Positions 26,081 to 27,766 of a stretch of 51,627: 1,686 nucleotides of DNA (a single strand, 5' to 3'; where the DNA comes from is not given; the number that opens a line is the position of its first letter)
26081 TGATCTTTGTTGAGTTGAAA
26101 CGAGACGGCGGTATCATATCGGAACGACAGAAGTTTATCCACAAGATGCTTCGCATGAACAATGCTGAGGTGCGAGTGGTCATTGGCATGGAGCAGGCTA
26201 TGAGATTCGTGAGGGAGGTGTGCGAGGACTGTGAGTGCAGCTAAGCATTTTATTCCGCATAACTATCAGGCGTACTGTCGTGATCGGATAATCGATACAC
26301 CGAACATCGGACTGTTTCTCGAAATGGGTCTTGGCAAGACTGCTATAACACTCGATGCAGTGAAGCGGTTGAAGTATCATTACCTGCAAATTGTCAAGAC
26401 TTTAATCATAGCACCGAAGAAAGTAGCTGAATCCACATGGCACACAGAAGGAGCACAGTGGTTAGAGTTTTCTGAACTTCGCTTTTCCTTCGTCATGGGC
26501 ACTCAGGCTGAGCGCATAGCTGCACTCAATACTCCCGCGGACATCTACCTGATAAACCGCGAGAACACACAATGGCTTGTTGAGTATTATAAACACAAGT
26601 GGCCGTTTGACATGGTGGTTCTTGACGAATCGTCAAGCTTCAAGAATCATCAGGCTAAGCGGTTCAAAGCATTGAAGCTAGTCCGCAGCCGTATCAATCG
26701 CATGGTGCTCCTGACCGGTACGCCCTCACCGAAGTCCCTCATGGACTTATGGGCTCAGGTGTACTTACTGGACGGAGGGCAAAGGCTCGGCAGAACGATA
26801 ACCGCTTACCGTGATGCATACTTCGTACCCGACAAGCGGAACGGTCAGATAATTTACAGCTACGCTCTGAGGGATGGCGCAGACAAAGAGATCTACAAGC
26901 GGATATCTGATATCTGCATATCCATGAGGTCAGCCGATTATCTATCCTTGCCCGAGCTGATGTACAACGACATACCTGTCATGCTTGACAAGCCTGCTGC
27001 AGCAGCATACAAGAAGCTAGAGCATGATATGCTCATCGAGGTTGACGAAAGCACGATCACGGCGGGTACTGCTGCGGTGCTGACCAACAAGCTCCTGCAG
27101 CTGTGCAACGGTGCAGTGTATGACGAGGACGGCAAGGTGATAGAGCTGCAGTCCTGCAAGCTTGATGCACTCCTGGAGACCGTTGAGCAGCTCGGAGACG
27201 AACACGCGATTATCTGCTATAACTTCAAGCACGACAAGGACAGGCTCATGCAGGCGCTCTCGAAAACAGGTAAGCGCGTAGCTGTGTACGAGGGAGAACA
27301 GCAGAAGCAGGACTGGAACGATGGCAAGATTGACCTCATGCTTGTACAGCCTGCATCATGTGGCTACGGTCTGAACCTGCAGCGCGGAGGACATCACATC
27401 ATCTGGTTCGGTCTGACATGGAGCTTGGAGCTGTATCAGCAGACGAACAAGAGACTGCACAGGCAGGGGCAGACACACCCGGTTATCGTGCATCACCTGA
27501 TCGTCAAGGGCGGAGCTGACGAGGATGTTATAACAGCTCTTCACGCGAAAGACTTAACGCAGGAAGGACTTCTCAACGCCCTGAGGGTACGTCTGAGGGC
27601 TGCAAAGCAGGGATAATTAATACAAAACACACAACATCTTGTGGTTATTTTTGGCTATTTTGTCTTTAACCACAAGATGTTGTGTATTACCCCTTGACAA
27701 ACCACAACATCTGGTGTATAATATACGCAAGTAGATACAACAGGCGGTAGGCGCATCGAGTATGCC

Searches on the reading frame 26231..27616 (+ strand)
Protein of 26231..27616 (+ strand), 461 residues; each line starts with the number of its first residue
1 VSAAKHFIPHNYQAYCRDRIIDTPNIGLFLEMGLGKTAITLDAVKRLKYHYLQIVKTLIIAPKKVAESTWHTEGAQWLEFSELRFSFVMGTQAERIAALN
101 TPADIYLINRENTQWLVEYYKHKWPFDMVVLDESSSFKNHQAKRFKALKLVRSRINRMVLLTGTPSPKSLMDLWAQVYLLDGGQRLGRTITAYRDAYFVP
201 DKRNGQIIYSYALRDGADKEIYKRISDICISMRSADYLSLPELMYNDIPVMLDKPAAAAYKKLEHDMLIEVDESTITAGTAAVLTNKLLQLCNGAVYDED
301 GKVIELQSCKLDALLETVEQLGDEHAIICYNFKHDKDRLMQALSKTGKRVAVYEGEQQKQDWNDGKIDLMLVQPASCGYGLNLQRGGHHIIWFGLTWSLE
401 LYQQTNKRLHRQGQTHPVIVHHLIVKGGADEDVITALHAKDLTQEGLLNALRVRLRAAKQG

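Call 10: search_protein_families(library=phrogs, proteins=[window:26231-27616:+])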
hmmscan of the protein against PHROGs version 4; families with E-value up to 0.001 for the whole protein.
window:26231-27616:+ (461 aa): 6 families
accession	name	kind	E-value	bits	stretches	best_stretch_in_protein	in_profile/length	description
phrog_62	-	DNA, RNA and nucleotide metabolism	3.6e-161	539.6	1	5-457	693-1142/1881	DNA helicase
phrog_11354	-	unknown function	1.7e-43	148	1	354-457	11-114/116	-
phrog_29996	-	unknown function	8.4e-11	41.6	1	31-437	750-1153/1189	-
phrog_16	-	DNA, RNA and nucleotide metabolism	2e-07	30.6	1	5-421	269-596/986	DNA helicase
phrog_23807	-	unknown function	0.00028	19.7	1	282-431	488-652/1053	-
phrog_11801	-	other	0.00034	18.8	0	362-441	1407-1486/2269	DNA methyltransferase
